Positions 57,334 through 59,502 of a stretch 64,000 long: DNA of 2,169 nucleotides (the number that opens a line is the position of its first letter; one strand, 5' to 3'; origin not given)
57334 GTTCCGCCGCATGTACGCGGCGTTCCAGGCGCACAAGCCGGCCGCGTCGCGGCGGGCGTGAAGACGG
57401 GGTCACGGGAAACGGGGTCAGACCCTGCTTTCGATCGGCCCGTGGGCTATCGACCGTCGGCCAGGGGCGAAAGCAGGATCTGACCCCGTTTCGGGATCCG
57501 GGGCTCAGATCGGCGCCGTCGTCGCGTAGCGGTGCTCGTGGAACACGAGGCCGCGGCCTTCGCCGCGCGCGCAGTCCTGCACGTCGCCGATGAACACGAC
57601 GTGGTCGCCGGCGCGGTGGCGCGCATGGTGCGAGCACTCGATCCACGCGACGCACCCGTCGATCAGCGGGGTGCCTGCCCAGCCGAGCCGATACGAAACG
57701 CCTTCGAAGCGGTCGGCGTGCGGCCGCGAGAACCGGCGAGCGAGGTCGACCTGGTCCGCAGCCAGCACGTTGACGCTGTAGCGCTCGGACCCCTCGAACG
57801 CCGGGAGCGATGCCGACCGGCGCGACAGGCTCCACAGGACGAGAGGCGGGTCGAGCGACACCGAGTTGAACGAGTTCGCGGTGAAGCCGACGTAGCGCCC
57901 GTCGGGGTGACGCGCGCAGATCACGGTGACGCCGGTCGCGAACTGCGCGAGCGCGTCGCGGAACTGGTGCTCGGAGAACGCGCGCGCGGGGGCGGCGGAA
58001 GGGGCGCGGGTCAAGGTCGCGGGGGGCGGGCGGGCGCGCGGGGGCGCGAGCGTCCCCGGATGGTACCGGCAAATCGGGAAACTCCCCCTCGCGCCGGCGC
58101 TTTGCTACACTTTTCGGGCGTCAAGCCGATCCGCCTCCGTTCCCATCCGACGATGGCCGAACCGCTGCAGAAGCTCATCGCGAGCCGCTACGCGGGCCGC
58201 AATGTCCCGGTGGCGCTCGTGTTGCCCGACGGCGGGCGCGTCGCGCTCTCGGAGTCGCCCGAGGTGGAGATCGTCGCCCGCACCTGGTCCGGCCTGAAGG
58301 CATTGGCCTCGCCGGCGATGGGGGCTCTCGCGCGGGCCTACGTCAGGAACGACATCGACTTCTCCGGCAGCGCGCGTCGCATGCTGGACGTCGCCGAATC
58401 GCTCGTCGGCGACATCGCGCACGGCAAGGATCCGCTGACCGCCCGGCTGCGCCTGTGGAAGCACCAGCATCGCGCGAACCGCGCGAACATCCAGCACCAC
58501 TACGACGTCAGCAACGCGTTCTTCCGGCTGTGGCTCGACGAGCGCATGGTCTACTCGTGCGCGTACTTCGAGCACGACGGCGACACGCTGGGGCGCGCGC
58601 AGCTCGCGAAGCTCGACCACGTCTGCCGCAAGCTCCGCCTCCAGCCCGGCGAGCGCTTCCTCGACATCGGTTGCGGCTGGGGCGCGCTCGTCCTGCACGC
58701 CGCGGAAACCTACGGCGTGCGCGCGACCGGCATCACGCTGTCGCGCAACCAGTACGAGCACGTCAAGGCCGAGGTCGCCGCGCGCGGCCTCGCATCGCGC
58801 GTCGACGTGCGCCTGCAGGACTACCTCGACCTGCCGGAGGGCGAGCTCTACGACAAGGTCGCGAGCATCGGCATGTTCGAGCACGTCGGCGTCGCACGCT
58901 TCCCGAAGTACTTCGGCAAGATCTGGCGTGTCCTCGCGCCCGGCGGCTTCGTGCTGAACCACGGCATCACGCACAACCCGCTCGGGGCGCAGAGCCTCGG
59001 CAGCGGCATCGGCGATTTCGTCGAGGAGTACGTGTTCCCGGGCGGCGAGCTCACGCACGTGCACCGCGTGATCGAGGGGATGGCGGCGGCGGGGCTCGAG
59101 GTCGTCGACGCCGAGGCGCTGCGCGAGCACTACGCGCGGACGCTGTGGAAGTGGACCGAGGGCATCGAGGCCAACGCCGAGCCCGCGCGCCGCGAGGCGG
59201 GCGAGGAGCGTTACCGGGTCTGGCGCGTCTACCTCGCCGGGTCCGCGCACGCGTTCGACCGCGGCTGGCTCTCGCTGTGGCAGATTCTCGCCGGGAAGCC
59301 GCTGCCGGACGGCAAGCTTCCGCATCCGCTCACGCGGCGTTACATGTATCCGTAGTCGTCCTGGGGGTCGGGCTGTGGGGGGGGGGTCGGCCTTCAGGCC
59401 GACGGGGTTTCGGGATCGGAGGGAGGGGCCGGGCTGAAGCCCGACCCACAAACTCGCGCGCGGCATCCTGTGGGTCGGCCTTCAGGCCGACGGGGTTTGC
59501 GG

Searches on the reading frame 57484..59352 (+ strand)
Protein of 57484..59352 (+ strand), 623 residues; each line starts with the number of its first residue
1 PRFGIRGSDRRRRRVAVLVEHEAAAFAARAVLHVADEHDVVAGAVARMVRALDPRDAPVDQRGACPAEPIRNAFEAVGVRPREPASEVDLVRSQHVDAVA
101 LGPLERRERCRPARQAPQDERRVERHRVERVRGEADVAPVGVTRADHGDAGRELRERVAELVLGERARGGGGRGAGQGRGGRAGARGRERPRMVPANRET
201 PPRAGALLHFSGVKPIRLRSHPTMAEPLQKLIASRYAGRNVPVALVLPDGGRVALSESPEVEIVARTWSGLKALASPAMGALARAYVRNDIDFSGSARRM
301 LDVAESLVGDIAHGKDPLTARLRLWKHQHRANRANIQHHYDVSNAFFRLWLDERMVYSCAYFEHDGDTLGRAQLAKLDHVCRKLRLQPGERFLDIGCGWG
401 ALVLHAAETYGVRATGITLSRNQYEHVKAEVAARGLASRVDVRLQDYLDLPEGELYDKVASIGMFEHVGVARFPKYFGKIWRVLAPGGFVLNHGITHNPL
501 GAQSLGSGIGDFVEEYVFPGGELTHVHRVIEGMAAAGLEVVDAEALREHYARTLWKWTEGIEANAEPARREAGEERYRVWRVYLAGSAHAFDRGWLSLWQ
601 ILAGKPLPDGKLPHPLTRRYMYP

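Call 52: search_protein_families(library=pfam, proteins=[window:57484-59352:+], max_evalue=0.001)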
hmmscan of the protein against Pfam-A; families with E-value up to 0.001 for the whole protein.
window:57484-59352:+ (623 aa): 9 families
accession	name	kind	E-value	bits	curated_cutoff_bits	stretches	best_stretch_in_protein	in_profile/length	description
PF02353.26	CMAS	-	4.8e-97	325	27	1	328-601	2-273/273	Mycolic acid cyclopropane synthetase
PF13649.12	Methyltransf_25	-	5.5e-16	59.5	27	1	393-488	2-97/97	Methyltransferase domain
PF08241.18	Methyltransf_11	-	5.7e-13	49.7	21.2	1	393-491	1-94/95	Methyltransferase domain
PF08242.18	Methyltransf_12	-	1.5e-10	42.1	30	1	393-489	1-97/98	Methyltransferase domain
PF13489.12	Methyltransf_23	-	8.4e-08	32.6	27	1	386-491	20-115/164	Methyltransferase domain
PF13847.12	Methyltransf_31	-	1.1e-07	32.1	27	1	388-491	3-108/145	Methyltransferase domain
PF07021.18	MetW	-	0.00023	21.3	21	1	386-437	11-58/193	Methionine biosynthesis protein MetW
PF08123.19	DOT1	-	0.00033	20.7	23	1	370-423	24-78/205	Histone methylation protein DOT1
PF25371.1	DUF7884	-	0.00041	21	27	1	240-304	11-78/90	Domain of unknown function (DUF7884)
